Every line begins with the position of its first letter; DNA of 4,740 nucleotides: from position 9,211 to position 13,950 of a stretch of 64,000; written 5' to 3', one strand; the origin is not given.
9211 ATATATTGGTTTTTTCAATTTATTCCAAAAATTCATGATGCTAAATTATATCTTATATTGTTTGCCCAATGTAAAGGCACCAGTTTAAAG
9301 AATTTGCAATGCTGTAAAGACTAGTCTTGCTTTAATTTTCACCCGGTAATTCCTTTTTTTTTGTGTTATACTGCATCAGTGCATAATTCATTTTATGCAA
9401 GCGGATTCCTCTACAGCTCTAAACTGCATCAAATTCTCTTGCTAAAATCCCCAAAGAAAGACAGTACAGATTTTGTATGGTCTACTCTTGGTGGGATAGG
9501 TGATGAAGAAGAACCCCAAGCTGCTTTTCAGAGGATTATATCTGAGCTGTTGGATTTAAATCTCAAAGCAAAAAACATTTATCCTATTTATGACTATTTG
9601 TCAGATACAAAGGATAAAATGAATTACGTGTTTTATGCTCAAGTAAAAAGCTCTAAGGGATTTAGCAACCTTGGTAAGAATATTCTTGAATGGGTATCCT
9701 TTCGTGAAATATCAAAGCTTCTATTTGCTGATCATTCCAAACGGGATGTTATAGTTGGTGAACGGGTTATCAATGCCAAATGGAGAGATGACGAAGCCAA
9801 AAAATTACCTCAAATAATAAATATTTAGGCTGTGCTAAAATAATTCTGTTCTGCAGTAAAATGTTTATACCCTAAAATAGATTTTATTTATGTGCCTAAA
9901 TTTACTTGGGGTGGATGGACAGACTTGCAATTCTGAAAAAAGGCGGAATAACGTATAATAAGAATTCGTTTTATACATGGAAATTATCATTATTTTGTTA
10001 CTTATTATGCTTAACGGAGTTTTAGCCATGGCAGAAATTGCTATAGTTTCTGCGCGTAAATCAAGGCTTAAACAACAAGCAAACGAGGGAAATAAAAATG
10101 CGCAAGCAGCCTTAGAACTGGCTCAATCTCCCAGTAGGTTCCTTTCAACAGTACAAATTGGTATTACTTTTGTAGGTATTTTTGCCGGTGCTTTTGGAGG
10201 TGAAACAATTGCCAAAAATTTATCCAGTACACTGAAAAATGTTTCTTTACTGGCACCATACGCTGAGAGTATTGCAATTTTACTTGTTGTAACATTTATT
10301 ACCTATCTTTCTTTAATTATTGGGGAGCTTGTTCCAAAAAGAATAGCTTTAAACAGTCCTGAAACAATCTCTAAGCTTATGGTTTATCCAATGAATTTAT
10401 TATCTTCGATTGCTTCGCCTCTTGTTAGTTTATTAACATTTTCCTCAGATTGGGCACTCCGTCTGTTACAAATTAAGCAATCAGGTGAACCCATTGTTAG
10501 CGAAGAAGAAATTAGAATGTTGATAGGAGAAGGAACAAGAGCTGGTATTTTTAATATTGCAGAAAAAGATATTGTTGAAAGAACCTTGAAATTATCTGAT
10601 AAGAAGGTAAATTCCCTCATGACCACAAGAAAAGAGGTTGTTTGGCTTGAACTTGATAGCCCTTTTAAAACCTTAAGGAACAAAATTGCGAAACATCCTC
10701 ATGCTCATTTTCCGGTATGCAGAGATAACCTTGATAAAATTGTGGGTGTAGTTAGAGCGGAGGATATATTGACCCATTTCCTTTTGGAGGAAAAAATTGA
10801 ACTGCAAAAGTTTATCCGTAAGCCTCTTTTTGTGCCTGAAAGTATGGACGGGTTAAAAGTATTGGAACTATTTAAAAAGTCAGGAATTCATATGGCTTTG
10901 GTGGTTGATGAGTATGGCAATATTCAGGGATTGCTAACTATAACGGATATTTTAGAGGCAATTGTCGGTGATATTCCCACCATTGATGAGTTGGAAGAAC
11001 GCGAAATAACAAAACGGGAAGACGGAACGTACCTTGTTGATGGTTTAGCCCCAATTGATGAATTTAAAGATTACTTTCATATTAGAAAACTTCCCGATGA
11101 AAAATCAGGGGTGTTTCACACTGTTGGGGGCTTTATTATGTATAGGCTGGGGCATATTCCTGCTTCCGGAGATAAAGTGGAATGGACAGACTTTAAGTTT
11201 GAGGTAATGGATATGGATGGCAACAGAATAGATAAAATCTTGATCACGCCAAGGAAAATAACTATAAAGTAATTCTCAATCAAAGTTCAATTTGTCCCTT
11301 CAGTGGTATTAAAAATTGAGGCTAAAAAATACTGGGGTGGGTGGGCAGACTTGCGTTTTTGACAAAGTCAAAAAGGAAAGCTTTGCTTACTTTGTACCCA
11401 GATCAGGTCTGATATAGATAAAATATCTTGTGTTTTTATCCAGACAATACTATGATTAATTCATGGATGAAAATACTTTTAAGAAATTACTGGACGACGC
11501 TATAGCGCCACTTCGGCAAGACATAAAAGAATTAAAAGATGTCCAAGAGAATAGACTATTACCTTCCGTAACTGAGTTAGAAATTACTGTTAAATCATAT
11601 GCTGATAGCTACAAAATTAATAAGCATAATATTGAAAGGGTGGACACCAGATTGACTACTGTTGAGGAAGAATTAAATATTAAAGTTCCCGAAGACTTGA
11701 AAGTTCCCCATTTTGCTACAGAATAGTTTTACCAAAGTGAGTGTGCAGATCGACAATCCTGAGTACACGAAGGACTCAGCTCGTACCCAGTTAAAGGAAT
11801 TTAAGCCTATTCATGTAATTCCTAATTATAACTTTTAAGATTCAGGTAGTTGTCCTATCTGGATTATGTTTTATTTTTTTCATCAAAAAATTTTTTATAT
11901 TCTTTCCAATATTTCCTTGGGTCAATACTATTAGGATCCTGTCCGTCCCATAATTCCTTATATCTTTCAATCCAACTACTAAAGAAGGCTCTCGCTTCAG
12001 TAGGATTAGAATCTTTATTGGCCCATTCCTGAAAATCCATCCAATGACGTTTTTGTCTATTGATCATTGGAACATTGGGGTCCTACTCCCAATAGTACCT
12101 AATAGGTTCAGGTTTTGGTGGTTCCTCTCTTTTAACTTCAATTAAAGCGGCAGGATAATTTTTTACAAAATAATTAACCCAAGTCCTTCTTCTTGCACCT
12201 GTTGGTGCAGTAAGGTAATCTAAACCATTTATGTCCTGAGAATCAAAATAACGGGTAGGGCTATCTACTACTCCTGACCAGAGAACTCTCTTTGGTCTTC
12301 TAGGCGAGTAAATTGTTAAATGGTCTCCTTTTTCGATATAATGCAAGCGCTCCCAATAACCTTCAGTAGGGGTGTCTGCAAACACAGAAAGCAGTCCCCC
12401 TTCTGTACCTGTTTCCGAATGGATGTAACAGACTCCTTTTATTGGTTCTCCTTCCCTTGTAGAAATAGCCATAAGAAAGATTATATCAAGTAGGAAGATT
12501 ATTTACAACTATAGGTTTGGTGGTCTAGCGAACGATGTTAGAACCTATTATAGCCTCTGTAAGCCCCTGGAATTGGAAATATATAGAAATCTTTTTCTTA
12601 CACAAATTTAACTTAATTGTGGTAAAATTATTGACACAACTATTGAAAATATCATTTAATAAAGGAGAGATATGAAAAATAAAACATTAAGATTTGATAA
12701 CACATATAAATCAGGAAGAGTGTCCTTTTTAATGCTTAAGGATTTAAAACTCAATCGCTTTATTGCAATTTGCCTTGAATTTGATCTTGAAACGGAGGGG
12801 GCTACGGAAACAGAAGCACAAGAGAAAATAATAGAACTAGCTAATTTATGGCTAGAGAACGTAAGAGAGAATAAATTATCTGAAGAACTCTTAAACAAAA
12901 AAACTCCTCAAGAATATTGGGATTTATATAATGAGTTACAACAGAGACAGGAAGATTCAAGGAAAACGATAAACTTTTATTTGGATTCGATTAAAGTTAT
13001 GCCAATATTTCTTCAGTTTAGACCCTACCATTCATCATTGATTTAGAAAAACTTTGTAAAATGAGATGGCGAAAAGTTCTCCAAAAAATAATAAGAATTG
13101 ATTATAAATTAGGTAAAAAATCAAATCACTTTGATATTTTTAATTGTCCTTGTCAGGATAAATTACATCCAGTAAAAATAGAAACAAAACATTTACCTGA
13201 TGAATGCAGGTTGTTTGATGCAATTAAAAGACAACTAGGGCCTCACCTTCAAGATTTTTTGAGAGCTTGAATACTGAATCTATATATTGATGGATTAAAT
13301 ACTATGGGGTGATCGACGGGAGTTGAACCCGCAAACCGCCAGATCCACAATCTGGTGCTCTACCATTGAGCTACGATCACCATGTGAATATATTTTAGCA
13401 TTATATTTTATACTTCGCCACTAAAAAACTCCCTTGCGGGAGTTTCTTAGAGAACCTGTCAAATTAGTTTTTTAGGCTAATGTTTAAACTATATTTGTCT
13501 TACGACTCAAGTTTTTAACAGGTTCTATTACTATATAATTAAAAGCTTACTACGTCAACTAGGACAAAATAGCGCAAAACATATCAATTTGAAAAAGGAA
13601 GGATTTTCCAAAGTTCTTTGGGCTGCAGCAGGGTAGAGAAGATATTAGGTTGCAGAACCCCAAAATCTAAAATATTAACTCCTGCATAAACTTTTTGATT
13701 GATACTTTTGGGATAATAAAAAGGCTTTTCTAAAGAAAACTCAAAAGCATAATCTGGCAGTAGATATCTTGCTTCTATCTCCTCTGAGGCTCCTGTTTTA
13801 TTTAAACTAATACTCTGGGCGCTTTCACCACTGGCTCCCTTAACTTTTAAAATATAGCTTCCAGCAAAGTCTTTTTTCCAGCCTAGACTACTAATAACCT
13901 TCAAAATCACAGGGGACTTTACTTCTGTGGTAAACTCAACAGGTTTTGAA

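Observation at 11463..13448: tRNA-His-adjacent accessory islet: inverted-order HicB-HicA plus two unknown W/Y-rich genes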

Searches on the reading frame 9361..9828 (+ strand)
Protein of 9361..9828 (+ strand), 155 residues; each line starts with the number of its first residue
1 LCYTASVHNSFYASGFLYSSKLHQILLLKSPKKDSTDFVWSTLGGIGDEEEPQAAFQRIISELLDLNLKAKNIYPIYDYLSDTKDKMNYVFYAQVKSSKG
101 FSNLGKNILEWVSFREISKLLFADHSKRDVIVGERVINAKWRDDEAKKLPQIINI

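Call 5: search_protein_families(library=pfam, max_evalue=1, proteins=[window:9361-9828:+])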
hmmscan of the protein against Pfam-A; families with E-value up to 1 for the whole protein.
window:9361-9828:+ (155 aa): 1 family
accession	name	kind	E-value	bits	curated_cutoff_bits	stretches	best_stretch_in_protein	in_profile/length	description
PF00293.34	NUDIX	-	0.00016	22.1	21.1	1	16-127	9-127/134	NUDIX domain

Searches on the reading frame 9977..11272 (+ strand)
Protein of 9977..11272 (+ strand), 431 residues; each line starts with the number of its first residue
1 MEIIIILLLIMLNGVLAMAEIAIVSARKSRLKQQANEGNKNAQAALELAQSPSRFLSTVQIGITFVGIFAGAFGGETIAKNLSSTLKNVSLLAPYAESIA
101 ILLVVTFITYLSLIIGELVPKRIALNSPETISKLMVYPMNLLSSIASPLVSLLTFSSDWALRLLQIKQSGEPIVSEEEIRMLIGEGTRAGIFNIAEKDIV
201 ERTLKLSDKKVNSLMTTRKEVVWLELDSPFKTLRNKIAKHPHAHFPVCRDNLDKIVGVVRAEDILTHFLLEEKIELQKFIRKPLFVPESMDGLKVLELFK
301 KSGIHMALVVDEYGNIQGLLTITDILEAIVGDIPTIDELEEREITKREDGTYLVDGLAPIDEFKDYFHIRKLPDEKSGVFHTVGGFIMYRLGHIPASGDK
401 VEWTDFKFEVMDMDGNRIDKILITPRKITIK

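Call 5: search_protein_families(library=pfam, max_evalue=1, proteins=[window:9977-11272:+])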
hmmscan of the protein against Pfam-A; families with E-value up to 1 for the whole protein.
window:9977-11272:+ (431 aa): 3 families
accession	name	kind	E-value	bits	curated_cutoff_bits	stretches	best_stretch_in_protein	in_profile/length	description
PF01595.25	CNNM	-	1.9e-47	161.7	28.4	1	4-193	1-178/181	Cyclin M transmembrane N-terminal domain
PF03471.22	CorC_HlyC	-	1.6e-25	89.4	27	1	346-426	2-80/81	Transporter associated domain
PF00571.33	CBS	-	6.4e-18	65.3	24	2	281-330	7-56/57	CBS domain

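Call 25: find_related_loci(query=window:9977-11272:+, collection=genome_contigs, flank=10000)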
Query window:9977-11272:+ (431 aa) in genome_contigs; peptide patterns used: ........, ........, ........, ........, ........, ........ (x = any residue, [..] = any of these).
160 stretches matched a pattern; 31 encode a relative of the query (tblastn E <= 1e-3); 30 distinct loci.
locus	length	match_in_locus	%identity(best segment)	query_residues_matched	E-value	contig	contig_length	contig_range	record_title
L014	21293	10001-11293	93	1-431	0e+0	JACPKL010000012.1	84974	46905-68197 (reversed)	MAG: Candidatus Daviesbacteria bacterium isolate NC_groundwater_493_Ag_S-0.1um_36_17 S35_SO-1_scaffold_487702, whole gen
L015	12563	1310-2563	75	13-430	0e+0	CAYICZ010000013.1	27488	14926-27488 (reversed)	MAG TPA_asm: uncultured Gammaproteobacteria bacterium isolate ERP119705_co18_1 genome assembly, contig: NODE_1990_length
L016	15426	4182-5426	72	13-427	0e+0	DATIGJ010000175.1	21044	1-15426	MAG TPA_asm: Patescibacteria group bacterium isolate SMAG_U16418 k141_696062, whole genome shotgun sequence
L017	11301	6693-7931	70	13-425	0e+0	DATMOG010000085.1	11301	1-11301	MAG TPA_asm: Candidatus Sulfotelmatobacter sp. isolate SMAG_U12870 k141_1826029, whole genome shotgun sequence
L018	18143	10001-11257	95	13-431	0e+0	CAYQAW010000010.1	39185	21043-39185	MAG TPA_asm: uncultured Gammaproteobacteria bacterium isolate binchicken_co251_588 genome assembly, contig: NODE_1431_le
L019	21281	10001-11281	67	1-427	0e+0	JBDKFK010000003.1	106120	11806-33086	MAG: Candidatus Parcubacteria bacterium isolate farmington_2019_sw_WHONDRS-S19S_0053_A_bin.38 scaffold_0000026, whole ge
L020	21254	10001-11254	64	13-430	0e+0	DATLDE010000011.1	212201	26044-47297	MAG TPA_asm: Candidatus Limnocylindrales bacterium isolate SMAG_U14342 k141_9992354, whole genome shotgun sequence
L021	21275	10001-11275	67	1-425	0e+0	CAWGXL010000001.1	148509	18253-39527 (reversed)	MAG: uncultured bacterium isolate MFD09206.bin.2.20 genome assembly, contig: contig_2468, whole genome shotgun sequence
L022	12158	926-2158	67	13-424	0e+0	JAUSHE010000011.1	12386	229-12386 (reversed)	MAG: Candidatus Daviesbacteria bacterium isolate E14_metabat.bin.170_sub E14_k141_709171, whole genome shotgun sequence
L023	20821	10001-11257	65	13-427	0e+0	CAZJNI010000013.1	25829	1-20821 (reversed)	MAG TPA_asm: uncultured Gammaproteobacteria bacterium isolate binchicken_co38_1358 genome assembly, contig: NODE_3930_le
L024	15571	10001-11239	66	13-425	0e+0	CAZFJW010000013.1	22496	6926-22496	MAG TPA_asm: uncultured Gammaproteobacteria bacterium isolate SRP342105_co1_31 genome assembly, contig: NODE_3048_length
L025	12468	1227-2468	70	13-427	0e+0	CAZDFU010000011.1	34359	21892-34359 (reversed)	MAG TPA_asm: uncultured Gammaproteobacteria bacterium isolate binchicken_co251_985 genome assembly, contig: NODE_1743_le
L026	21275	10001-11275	70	1-425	0e+0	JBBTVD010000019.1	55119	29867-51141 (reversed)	MAG: Patescibacteria group bacterium isolate H14-bin010_1 H14_bin010_1_000000000019, whole genome shotgun sequence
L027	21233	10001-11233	64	13-423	1e-178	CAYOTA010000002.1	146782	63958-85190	MAG TPA_asm: uncultured Gammaproteobacteria bacterium isolate SRP302895_co1_52 genome assembly, contig: NODE_230_length_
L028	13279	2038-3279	68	13-427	0e+0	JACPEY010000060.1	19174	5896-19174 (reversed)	MAG: Candidatus Daviesbacteria bacterium isolate NC_groundwater_347_Ag_B-0.1um_39_21 GD18-4_B1_scaffold_1173154, whole g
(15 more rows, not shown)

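Call 84: search_protein_families(library=pfam, max_evalue=5, proteins=[L018:11322-11690:+, L018:11714-12331:+, L018:12642-13331:+, L014:11494-11997:+, L014:12295-12822:+, L014:13033-13746:+, L018:13482-14060:-])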
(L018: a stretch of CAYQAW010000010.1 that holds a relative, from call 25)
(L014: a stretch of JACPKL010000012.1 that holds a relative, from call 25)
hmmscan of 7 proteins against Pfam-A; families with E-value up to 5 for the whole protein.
L018:11322-11690:+ (123 aa): 3 families
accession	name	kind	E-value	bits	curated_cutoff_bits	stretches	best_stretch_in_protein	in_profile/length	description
PF00903.31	Glyoxalase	-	0.00032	21.5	20.6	1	9-117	7-121/121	Glyoxalase/Bleomycin resistance protein/Dioxygenase superfamily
PF12681.13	Glyoxalase_2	-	0.0057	17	30.1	1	9-119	6-115/118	Glyoxalase-like domain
PF13738.12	Pyr_redox_3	-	0.082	12.6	30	1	27-93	149-218/305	Pyridine nucleotide-disulphide oxidoreductase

L018:11714-12331:+ (206 aa): 1 family
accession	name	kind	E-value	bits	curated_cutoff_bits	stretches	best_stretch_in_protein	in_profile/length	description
PF12686.12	DUF3800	-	1.6e-10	42.3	21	1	3-155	2-149/149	Protein of unknown function (DUF3800)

L018:12642-13331:+ (230 aa): 1 family
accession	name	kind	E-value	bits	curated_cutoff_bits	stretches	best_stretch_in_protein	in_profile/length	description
PF14292.12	SusE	-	0.92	10.2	25.2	1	35-79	9-52/106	SusE outer membrane protein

L014:11494-11997:+ (168 aa): 3 families
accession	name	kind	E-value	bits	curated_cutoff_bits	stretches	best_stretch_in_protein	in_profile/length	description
PF08281.18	Sigma70_r4_2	-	1e-07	31.9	25.7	1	115-159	10-54/54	Sigma-70, region 4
PF04542.20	Sigma70_r2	-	7.3e-07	29.3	24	1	9-79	1-71/71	Sigma-70 region 2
PF04545.22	Sigma70_r4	-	1.4e-05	24.9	24.1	1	115-160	4-49/50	Sigma-70, region 4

L014:12295-12822:+ (176 aa): 2 families
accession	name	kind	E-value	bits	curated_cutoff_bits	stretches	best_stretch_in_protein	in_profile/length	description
PF01936.24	NYN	-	1.6e-15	58.3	24.2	1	4-166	2-144/145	NYN domain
PF06506.16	PrpR_N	-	0.02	14.9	29.1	1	125-160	56-90/167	Propionate catabolism activator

L014:13033-13746:+ (238 aa): 2 families
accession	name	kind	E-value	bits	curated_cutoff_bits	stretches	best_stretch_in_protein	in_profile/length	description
PF10475.15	Vps54_N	-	0.037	13.8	27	1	149-231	3-84/291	Vacuolar-sorting protein 54, of GARP complex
PF22852.1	SoxE_N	-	0.59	10.5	27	1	15-49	10-42/48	Sulfocyanin, N-terminal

L018:13482-14060:- (192 aa): 4 families
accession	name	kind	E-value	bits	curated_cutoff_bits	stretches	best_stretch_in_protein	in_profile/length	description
PF13392.12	HNH_3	-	2.8e-05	24.1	24.8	1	141-162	19-40/46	HNH endonuclease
PF01844.29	HNH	-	0.0099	16.5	21.4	1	130-171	1-46/47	HNH endonuclease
PF24900.1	TRASH_ZMYM4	-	2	8.9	27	0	83-95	22-34/42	Zinc finger MYM-type protein 4-like, TRASH domain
PF14279.12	HNH_5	-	5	7.6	27.5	1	153-171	27-45/56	HNH endonuclease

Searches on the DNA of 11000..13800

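Call 77: search_rna_families(source=window, start=11000, end=13800, threshold=evalue, max_evalue=1)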
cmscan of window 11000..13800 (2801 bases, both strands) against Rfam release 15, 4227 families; matches with E-value up to 1: 2.
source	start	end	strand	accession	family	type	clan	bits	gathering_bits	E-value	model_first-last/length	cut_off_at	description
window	13308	13380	-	RF00005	tRNA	Gene; tRNA;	CL00001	66.2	29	1.5e-13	1-71/71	no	tRNA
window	13307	13380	+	RF04354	Plastid-ycf2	Cis-reg;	-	21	65.7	0.45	1-75/75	no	Plastid-ycf2 5UTR RNA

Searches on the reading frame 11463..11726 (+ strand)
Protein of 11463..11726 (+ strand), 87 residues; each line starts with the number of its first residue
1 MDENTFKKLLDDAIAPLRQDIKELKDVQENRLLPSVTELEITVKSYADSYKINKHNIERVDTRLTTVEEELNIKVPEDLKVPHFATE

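Call 5: search_protein_families(library=pfam, max_evalue=1, proteins=[window:11463-11726:+])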
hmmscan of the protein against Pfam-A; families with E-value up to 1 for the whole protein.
window:11463-11726:+ (87 aa): 2 families
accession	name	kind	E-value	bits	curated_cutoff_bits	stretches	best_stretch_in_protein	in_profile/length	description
PF01491.21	Frataxin_Cyay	-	0.12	12.9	21.3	1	1-57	1-58/107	Frataxin-like domain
PF18822.6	CdvA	-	0.19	12.2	30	0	5-32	22-49/123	CdvA-like coiled-coil domain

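Call 6: search_protein_families(library=ncbifam, max_evalue=1, proteins=[window:11463-11726:+])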
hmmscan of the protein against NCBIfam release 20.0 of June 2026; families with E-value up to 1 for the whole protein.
window:11463-11726:+ (87 aa): 1 family
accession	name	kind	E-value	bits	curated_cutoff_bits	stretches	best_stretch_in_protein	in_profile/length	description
TIGR01986.1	glut_syn_euk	equivalog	0.0018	16.9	329.8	1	13-77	230-299/473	glutathione synthase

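Call 7: search_protein_families(library=phrogs, max_evalue=1, proteins=[window:11463-11726:+])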
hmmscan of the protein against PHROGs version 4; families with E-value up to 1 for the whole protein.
window:11463-11726:+ (87 aa): 2 families
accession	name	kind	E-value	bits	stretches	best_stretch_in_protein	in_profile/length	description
phrog_10872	-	unknown function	0.011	16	1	17-79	174-239/306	-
phrog_1193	-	other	0.71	10.9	0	36-72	15-50/76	hemolysin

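Call 8: search_protein_families(library=padloc, max_evalue=1, proteins=[window:11463-11726:+])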
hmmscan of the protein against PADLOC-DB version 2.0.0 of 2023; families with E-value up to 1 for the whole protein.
window:11463-11726:+ (87 aa): 0 families

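Call 73: find_related_loci(query=window:11463-11723:+, collection=viral_contigs, flank=5000)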
Query window:11463-11723:+ (87 aa) in viral_contigs; peptide patterns used: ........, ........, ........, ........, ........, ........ (x = any residue, [..] = any of these).
38 stretches matched a pattern, but none encodes a relative of the query by tblastn (E <= 1e-3).

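Call 75: search_dna_similar(query=window:11463-11723:+, collection=phages, mode=protein, max_evalue=0.01)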
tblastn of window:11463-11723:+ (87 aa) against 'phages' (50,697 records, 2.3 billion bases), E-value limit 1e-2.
No match.

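Call 76: list_cluster_members(proteins=[window:11463-11723:+, window:12083-12469:-, window:11864-12064:-, P0001, P0026])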
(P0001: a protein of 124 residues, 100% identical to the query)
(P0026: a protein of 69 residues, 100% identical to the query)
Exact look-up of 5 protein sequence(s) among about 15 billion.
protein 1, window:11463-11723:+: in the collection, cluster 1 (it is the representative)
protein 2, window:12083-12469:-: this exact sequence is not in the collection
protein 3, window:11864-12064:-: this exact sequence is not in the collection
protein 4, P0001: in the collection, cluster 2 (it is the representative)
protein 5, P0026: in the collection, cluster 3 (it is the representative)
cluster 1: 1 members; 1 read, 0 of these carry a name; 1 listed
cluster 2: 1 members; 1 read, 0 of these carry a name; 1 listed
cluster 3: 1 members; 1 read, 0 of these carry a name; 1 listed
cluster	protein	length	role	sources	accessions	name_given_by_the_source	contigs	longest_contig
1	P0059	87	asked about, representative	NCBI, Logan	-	-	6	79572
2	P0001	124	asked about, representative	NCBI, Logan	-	-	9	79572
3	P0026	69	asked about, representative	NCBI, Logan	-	-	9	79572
